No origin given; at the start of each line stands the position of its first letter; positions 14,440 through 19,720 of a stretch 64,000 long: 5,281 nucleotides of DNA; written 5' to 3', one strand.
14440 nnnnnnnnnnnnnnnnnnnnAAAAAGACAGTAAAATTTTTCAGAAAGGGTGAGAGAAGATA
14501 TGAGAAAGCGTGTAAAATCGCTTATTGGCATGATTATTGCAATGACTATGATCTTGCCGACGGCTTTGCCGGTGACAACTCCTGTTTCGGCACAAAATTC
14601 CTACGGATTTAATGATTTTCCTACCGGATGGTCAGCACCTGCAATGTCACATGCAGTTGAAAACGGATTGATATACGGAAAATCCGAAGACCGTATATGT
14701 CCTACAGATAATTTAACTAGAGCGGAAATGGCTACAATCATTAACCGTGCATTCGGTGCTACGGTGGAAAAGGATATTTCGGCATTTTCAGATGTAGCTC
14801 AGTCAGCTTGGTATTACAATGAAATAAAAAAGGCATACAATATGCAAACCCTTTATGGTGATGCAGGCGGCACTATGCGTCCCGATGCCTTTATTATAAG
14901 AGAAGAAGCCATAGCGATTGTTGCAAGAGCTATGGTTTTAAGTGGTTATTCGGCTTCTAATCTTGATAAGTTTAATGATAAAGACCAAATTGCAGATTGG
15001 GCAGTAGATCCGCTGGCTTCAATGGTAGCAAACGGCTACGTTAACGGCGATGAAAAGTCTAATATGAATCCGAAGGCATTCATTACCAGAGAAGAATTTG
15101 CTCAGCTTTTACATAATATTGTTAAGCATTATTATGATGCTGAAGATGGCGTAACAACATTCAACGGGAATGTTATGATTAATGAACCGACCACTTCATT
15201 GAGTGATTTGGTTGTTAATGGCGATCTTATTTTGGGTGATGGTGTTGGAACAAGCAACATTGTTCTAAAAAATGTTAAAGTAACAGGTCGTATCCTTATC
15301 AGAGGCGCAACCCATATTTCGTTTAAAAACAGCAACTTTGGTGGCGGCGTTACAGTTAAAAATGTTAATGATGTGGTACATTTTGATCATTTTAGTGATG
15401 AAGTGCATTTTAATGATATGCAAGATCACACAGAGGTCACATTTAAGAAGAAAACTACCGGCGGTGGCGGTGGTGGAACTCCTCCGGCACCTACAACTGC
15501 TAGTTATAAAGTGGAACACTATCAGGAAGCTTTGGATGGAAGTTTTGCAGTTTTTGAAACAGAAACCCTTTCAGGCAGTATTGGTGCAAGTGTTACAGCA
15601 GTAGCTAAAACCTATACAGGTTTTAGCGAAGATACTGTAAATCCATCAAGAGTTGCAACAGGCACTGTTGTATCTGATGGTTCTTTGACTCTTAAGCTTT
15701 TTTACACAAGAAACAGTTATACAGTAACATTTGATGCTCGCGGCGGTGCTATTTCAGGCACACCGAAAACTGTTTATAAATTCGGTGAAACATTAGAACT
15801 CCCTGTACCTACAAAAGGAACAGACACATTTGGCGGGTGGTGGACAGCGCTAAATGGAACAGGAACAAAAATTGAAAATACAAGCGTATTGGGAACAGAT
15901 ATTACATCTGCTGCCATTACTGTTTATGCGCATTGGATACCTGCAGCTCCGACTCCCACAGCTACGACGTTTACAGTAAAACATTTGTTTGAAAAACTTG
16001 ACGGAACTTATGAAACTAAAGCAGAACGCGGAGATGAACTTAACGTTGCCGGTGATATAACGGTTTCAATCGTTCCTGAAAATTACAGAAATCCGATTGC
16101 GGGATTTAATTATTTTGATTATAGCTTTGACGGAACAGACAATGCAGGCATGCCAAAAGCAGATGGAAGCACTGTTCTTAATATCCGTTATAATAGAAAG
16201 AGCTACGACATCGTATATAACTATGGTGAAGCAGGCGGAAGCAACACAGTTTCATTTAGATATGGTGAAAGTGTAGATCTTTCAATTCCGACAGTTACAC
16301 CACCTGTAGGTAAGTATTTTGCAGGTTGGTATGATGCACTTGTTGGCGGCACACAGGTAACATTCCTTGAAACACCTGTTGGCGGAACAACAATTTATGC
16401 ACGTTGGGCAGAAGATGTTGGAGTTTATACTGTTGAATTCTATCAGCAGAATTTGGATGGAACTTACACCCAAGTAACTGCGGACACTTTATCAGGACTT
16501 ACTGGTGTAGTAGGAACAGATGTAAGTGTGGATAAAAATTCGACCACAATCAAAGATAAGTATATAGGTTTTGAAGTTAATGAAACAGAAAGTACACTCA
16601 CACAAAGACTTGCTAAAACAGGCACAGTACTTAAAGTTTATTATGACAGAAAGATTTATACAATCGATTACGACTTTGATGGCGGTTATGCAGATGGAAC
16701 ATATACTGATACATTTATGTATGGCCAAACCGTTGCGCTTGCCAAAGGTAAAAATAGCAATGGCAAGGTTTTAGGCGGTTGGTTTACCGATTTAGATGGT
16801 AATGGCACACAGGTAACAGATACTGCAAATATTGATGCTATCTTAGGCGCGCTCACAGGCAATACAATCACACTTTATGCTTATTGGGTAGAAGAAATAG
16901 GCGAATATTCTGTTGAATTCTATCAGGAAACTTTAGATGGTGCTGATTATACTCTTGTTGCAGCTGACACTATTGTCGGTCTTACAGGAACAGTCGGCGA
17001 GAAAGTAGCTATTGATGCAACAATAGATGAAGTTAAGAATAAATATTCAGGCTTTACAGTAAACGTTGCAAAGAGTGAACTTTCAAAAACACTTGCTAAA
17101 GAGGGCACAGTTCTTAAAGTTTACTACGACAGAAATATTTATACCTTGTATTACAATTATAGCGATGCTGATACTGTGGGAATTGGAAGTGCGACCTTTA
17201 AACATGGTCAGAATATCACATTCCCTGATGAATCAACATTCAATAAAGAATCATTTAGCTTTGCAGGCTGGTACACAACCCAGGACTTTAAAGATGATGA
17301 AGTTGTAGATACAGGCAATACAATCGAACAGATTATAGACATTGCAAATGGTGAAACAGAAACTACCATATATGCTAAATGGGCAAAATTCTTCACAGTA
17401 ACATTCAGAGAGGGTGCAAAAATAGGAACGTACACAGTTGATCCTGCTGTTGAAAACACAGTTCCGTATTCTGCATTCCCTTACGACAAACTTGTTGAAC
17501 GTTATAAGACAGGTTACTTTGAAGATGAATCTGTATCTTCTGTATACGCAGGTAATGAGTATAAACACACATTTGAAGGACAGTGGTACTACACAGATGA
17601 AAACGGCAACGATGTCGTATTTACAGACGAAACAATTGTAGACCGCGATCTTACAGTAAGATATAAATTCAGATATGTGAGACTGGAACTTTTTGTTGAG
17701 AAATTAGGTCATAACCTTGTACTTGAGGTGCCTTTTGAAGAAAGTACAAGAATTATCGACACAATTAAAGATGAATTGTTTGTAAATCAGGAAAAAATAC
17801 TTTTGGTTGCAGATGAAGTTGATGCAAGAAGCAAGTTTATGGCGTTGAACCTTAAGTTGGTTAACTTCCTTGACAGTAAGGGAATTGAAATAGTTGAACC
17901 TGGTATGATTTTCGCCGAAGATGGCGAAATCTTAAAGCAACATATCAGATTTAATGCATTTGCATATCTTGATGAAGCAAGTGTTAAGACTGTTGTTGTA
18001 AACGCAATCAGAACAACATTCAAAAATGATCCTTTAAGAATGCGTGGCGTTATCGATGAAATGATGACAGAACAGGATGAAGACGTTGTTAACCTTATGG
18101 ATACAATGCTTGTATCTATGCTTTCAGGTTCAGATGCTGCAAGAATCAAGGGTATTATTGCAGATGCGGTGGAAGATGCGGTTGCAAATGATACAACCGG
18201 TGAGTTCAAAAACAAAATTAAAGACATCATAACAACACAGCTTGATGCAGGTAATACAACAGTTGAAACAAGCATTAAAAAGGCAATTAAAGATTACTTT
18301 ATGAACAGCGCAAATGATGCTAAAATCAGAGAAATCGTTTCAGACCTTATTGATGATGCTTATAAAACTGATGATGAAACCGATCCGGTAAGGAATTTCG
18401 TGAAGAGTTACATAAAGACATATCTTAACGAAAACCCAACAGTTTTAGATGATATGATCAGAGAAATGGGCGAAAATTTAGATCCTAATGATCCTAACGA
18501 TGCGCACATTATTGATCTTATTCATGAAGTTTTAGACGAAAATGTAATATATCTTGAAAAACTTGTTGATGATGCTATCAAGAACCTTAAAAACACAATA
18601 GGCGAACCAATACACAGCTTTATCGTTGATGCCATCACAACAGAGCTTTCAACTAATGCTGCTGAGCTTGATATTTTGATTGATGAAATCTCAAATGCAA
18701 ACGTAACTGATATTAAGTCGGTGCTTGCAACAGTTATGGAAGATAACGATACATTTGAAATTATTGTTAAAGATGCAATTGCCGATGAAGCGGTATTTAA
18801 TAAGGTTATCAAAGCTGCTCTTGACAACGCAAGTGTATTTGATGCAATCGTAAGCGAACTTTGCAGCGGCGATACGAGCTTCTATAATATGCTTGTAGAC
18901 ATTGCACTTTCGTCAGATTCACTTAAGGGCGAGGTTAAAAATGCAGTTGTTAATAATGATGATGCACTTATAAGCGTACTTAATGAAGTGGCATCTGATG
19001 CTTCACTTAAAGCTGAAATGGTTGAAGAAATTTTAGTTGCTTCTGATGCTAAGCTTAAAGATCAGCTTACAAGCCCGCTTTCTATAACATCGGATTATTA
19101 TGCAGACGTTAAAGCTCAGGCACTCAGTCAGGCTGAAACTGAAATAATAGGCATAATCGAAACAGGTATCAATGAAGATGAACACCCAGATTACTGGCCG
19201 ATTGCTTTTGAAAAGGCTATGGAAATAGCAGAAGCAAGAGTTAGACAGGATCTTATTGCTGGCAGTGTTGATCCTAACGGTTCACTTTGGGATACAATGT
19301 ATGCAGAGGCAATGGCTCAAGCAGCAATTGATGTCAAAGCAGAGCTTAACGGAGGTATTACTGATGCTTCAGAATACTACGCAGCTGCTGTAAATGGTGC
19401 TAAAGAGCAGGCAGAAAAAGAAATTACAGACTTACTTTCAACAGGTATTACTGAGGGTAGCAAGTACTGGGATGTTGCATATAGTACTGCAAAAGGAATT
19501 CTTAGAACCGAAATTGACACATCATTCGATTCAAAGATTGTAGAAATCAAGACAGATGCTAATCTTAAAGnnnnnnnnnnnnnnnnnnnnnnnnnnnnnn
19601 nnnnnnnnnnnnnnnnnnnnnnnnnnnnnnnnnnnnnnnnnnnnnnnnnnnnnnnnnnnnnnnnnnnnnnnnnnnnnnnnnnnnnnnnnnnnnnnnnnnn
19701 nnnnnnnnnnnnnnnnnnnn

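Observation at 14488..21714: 2408-aa SLH-anchored giant protein: repeat modules plus an about 1,300-residue acidic helical tail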

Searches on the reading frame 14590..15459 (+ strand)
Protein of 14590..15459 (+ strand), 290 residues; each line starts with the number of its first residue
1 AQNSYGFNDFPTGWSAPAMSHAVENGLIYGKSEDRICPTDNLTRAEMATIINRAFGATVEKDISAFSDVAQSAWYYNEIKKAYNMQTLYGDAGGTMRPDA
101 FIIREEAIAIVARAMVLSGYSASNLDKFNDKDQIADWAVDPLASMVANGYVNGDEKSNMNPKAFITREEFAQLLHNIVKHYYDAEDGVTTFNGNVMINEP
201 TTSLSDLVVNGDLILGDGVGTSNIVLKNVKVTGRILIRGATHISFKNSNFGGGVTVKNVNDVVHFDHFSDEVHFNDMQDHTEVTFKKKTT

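Call 52: find_related_loci(query=window:14590-15459:+, collection=genome_contigs, flank=10000)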
Query window:14590-15459:+ (290 aa) in genome_contigs; peptide patterns used: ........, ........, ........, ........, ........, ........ (x = any residue, [..] = any of these).
20 stretches matched a pattern, but none encodes a relative of the query by tblastn (E <= 1e-3).

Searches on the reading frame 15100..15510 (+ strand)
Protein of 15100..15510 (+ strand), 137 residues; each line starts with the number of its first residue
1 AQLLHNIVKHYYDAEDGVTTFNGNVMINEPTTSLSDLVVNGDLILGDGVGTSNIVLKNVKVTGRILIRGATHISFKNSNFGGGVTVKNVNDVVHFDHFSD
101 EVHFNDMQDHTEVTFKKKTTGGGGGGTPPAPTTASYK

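Call 25: search_protein_families(library=pfam, proteins=[window:15145-15510:+], max_evalue=1)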
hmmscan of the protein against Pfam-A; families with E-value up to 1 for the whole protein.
window:15145-15510:+ (122 aa): 1 family
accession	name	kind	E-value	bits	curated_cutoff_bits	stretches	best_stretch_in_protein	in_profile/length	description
PF07292.18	NID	-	0.22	12.5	25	1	81-108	58-86/90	Nmi/IFP 35 domain (NID)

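Call 72: search_solved_structures(query=window:15100-15510:+, max_evalue=1, show_alignments=2)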
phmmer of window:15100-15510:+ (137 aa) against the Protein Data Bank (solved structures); distinct sequences matched with E-value up to 1: 1.
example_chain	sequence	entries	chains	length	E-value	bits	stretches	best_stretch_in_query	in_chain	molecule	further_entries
5gzt_A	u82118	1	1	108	1.9e-07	34.4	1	12-69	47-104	Chitinase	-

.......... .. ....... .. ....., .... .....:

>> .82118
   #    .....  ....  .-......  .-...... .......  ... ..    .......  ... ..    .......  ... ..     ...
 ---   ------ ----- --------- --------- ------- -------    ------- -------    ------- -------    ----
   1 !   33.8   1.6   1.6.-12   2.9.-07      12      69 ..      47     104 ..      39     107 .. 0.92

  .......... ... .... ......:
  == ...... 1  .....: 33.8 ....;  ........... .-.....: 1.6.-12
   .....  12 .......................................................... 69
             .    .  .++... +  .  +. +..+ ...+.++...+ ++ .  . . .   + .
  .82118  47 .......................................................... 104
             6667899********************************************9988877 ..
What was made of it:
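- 15133..15447 (+): Short CBM-54-like right-handed beta-helix segment (aa ~212-316). 5gzt_A (ChiW), E 1.9e-7 over 58 residues (call 72).
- On CBM-54 (ChiW/Lic16A beta-helix): 5gzt_A, E 1.9e-7, with 58 aligned residues (call 72).
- Checked: The segment after the SLH repeats matches the right-handed beta-helix CBM-54 of ChiW (5gzt_A, E 1.9e-7, call 72).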

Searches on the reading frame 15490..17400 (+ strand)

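Call 25: search_protein_families(library=pfam, proteins=[window:15490-17400:+], max_evalue=1)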
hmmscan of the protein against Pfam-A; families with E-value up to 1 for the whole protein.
window:15490-17400:+ (637 aa): 1 family
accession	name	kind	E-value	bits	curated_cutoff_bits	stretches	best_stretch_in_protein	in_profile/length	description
PF09479.16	Flg_new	-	3.4e-22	78.8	27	4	77-148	1-65/65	Listeria-Bacteroides repeat domain (List_Bact_rpt)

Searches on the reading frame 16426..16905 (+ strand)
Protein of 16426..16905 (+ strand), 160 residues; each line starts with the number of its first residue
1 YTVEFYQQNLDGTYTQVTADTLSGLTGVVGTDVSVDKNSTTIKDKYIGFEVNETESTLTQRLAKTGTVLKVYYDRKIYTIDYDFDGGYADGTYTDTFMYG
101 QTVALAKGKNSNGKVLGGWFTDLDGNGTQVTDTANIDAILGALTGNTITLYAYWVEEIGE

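Call 89: search_solved_structures(query=window:16426-16905:+, max_evalue=1, show_alignments=2)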
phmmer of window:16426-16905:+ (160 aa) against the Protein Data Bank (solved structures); distinct sequences matched with E-value up to 1: 5.
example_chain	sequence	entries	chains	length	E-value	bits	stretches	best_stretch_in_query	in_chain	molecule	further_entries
2y5p_A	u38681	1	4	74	0.042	17.2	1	76-154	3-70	INTERNALIN B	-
2y5q_A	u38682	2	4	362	0.22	14.9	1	75-154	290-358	INTERNALIN B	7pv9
9qr5_A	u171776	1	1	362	0.28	14.6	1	75-154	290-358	Internalin B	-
7nms_A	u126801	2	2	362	0.28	14.6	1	75-154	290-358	Internalin B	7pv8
9vy3_A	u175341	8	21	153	0.41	14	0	62-96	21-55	Propeptide, PepSY amd peptidase M4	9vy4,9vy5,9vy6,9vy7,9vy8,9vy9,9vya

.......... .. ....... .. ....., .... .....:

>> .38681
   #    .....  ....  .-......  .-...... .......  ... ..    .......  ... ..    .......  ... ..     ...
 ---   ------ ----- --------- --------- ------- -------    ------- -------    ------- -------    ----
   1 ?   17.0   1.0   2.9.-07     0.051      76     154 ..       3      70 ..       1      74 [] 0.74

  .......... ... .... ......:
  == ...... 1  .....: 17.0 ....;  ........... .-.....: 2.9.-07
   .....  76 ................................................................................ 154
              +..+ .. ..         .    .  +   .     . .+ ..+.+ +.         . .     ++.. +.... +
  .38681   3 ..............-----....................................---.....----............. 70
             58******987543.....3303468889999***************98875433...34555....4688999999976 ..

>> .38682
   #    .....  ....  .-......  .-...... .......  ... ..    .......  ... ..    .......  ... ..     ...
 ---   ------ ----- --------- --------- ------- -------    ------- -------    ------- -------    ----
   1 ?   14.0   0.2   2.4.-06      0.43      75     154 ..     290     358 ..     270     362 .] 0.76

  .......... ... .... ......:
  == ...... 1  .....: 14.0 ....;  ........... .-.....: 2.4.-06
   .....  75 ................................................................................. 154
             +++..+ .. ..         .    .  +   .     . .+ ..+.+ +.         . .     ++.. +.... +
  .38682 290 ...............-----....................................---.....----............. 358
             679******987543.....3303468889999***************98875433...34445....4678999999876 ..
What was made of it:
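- On Listeria-Bacteroides repeat (Flg_new / InlB B-repeat) proteins: Weak alignment to the InlB B-repeat 2y5p (call 89).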

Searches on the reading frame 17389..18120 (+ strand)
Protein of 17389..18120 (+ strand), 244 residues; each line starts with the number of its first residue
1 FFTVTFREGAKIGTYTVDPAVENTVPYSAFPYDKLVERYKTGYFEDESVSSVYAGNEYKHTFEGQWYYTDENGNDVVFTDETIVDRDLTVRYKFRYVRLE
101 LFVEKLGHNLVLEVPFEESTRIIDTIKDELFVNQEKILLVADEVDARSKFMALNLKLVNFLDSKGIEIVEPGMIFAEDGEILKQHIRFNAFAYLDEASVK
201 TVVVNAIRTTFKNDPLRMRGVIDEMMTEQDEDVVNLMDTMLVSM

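Call 25: search_protein_families(library=pfam, proteins=[window:17389-18120:+], max_evalue=1)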
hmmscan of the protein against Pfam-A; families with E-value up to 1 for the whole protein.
window:17389-18120:+ (244 aa): 1 family
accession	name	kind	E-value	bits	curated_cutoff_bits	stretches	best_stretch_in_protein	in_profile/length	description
PF07693.20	KAP_NTPase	-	0.052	13.2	20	1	110-190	129-203/293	KAP family P-loop domain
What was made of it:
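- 17389..17673 (+): Degenerate Flg_new-like cap domain (aa 964-1058). Not significant in Pfam (call 25).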

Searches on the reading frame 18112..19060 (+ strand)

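Call 25: search_protein_families(library=pfam, proteins=[window:18112-19060:+], max_evalue=1)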
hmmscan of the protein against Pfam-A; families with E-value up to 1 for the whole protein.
window:18112-19060:+ (316 aa): 10 families
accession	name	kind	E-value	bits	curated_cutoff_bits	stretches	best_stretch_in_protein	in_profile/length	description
PF03672.18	UPF0154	-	0.0026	18.1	27.1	1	97-120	16-39/60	Uncharacterised protein family (UPF0154)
PF04286.17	DUF445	-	0.0097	16.3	33.8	1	46-176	96-224/368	Protein of unknown function (DUF445)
PF00888.28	Cullin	-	0.025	13.8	33.2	1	31-87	316-372/620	Cullin family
PF01029.23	NusB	-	0.054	14.3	23.1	1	148-236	24-112/133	NusB family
PF18665.6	TetR_C_37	-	0.06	14.4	27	0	33-84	37-88/117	Tetracyclin repressor-like, C-terminal domain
PF18312.6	ScsC_N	-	0.095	12.9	25.8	0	101-116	9-24/34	Copper resistance protein ScsC N-terminal domain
PF25100.1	DUF7809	-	0.13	12.9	27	1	32-117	52-137/160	Domain of unknown function (DUF7809)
PF20722.2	DUF6830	-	0.24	11.4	24.3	0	157-214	11-69/158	Domain of unknown function (DUF6830)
PF05205.17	COMPASS-Shg1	-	0.46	11.7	24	0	11-78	31-99/102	COMPASS (Complex proteins associated with Set1p) component shg1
PF23302.1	HTH_DNAJC9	-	0.74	10.5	27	0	204-228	29-53/69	DNAJC9 HTH domain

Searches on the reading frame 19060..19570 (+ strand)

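Call 25: search_protein_families(library=pfam, proteins=[window:19060-19570:+], max_evalue=1)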
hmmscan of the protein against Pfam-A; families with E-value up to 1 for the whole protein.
window:19060-19570:+ (170 aa): 2 families
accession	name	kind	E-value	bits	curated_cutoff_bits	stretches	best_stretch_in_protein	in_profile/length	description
PF05355.16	Apo-CII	-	0.037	14.6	22.1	1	119-164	7-52/77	Apolipoprotein C-II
PF03413.25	PepSY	-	0.55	11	24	0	47-71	1-25/60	Peptidase propeptide and YPEB domain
